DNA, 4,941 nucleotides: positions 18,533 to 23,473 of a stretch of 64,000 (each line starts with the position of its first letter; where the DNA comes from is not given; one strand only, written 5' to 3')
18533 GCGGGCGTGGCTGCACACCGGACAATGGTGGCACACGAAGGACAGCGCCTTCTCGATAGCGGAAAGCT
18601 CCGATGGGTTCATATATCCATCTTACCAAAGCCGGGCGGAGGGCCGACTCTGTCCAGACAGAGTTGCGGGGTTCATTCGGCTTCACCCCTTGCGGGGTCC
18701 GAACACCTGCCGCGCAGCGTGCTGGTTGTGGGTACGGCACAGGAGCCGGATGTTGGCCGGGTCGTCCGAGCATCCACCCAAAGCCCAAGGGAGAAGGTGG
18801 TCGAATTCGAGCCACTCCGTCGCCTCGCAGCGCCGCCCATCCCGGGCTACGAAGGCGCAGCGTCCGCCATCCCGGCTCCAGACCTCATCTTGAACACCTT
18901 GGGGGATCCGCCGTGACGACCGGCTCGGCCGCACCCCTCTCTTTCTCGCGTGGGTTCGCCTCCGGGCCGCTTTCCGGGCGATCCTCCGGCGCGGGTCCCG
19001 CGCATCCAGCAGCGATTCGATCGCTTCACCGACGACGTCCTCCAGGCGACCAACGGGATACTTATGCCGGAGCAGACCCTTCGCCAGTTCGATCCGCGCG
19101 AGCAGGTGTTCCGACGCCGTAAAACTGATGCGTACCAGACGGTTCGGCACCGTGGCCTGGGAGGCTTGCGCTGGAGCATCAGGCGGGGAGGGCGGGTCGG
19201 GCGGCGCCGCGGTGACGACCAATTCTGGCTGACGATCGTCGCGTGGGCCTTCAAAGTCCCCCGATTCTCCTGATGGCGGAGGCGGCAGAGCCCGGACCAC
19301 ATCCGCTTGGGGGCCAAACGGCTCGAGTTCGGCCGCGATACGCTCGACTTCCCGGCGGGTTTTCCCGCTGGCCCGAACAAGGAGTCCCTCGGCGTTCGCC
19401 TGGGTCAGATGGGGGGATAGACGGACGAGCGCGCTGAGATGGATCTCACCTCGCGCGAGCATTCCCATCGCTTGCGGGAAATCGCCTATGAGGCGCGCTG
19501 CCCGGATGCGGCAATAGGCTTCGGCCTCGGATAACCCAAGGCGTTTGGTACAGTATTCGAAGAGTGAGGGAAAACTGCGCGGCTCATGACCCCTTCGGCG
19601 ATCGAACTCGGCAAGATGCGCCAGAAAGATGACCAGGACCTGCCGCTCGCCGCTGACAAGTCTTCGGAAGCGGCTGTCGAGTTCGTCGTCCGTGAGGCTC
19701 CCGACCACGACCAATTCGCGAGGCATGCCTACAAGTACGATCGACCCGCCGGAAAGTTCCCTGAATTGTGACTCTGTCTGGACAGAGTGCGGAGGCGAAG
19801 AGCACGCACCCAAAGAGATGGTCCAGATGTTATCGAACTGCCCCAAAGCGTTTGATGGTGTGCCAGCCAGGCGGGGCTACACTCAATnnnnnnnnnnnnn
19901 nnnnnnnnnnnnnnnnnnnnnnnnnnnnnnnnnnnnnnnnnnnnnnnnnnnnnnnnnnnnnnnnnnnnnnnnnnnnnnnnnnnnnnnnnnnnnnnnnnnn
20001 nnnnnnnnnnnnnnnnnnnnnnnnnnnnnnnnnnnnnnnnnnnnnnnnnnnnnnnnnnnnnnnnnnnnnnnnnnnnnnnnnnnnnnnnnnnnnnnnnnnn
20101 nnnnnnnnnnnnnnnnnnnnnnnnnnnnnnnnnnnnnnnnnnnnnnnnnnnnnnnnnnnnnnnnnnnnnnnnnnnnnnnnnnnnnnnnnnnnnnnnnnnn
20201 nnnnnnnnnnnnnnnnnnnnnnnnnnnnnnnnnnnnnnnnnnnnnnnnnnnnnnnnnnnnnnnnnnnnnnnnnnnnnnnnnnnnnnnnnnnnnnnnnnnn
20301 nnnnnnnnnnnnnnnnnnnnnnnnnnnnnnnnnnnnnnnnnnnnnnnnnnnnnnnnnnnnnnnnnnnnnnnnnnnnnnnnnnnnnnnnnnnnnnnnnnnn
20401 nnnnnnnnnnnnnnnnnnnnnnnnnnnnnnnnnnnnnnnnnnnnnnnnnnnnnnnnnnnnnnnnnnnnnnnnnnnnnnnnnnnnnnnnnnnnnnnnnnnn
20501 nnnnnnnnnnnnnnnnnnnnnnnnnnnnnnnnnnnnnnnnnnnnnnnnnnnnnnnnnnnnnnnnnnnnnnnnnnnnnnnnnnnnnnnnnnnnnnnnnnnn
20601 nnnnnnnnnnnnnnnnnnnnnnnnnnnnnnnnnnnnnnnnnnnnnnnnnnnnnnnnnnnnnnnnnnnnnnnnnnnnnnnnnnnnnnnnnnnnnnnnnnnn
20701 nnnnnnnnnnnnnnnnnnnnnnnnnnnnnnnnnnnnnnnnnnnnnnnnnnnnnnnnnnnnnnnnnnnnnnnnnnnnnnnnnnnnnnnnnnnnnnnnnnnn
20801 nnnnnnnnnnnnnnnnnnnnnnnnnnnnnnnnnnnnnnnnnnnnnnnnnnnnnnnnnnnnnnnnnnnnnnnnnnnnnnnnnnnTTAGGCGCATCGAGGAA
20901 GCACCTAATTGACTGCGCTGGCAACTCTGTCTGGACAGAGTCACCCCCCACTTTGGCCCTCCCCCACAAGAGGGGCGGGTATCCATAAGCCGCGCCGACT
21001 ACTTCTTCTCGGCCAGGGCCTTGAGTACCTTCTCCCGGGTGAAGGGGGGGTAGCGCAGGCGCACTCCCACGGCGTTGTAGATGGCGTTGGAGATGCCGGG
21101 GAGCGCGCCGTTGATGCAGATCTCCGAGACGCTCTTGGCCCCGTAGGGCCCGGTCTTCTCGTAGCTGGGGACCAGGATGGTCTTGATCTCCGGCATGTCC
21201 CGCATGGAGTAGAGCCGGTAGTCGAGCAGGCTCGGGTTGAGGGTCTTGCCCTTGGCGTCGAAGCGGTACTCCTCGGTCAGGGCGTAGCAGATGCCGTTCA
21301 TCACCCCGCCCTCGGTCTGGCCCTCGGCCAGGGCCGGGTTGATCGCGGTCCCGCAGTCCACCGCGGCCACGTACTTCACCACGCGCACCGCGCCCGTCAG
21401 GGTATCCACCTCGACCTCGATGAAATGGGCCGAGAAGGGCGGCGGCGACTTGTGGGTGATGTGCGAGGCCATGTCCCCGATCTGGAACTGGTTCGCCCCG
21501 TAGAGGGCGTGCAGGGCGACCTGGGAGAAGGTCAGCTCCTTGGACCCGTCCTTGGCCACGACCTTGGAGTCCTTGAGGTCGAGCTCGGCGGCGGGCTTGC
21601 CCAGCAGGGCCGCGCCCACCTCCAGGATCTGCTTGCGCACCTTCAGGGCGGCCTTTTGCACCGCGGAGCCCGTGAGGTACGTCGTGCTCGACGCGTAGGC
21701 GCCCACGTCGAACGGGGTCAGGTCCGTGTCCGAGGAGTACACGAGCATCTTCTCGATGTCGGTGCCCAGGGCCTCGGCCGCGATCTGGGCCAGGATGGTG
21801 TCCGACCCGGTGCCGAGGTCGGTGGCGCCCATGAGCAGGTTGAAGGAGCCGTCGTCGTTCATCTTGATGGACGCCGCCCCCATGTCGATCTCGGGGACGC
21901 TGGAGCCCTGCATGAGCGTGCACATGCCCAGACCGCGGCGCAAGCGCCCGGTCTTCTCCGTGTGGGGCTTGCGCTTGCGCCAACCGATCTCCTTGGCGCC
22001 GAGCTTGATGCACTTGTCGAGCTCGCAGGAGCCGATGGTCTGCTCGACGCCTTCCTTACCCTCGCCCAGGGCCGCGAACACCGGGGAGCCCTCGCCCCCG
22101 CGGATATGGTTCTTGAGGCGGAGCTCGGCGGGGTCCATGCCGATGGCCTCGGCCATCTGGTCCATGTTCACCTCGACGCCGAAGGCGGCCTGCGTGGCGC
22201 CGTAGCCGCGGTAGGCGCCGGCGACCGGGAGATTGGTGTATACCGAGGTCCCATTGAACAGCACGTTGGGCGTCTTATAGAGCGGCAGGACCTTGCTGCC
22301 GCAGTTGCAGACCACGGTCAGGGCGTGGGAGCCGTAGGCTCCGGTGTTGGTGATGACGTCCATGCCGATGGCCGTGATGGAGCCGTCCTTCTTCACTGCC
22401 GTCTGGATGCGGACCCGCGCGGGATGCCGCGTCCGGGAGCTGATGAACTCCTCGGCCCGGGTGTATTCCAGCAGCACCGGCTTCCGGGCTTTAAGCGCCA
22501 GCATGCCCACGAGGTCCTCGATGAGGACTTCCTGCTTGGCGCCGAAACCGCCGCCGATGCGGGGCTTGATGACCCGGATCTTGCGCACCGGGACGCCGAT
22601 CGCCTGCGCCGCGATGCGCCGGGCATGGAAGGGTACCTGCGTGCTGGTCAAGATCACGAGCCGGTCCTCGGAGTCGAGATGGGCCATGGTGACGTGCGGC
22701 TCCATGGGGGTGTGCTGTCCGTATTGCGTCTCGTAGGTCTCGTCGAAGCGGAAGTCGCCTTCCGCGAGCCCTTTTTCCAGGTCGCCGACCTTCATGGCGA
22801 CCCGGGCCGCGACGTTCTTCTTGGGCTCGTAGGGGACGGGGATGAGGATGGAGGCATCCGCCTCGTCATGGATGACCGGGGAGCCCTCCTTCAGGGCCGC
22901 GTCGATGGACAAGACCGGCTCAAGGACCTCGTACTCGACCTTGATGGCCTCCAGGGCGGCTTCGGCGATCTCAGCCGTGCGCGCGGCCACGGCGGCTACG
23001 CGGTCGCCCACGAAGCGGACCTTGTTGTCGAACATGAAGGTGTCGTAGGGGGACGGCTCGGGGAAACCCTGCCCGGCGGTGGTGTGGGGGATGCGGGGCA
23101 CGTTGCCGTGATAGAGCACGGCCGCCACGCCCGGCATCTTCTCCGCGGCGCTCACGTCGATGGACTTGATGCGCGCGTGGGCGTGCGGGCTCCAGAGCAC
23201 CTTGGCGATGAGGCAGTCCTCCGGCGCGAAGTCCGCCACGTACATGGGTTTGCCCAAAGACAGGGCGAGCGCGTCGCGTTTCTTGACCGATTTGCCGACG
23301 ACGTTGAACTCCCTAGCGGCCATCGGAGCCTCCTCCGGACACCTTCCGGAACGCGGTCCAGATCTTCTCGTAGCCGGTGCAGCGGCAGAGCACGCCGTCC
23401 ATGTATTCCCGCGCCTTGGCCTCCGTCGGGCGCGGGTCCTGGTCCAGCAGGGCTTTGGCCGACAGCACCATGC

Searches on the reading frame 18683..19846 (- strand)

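Call 77: search_protein_families(library=pfam, proteins=[window:18683-19846:-], max_evalue=0.01)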
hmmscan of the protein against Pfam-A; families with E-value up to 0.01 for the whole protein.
window:18683-19846:- (387 aa): 2 families
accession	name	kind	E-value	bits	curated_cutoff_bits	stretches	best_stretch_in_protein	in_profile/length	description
PF01844.29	HNH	-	0.00087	19.8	21.4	1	339-375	7-42/47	HNH endonuclease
PF03861.19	ANTAR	-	0.0021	18.3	27.3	0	101-116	22-37/54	ANTAR domain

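Call 81: search_protein_families(library=padloc, proteins=[window:18683-19846:-], max_evalue=0.01)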
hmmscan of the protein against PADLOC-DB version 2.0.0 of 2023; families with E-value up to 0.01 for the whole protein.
window:18683-19846:- (387 aa): 0 families

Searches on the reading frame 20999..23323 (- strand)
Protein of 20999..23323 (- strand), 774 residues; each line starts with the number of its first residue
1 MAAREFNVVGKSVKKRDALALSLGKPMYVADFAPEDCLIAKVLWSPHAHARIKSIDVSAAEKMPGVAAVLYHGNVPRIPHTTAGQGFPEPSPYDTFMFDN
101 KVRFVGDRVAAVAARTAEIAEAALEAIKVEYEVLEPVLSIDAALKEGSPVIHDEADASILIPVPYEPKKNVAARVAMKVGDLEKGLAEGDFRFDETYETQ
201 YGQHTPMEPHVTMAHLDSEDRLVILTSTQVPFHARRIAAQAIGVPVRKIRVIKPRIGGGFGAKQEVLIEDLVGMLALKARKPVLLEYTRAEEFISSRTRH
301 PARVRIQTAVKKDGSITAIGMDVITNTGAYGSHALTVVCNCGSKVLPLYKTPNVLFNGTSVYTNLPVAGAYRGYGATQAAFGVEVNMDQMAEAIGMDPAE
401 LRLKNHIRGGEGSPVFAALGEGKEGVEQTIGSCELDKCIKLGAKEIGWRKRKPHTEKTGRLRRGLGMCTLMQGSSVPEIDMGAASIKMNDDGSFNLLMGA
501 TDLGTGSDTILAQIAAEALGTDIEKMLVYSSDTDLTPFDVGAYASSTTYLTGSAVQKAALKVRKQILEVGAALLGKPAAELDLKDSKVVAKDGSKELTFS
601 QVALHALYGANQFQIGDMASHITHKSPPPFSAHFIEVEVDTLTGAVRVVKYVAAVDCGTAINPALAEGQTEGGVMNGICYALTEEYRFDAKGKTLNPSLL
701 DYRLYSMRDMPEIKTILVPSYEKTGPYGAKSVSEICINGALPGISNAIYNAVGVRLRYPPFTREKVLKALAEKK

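Call 77: search_protein_families(library=pfam, proteins=[window:20999-23323:-], max_evalue=0.01)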
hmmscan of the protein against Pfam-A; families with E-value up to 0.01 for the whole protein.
window:20999-23323:- (774 aa): 3 families
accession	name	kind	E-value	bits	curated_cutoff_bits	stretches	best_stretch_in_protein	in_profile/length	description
PF20256.3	MoCoBD_2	-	3.8e-77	260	27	1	443-711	3-283/283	Molybdopterin cofactor-binding domain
PF02738.23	MoCoBD_1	-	2.1e-76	256.7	27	1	168-405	6-243/244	Molybdopterin cofactor-binding domain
PF01315.27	Ald_Xan_dh_C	-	5e-28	98.1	31.3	1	24-134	2-109/110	Aldehyde oxidase and xanthine dehydrogenase, a/b hammerhead domain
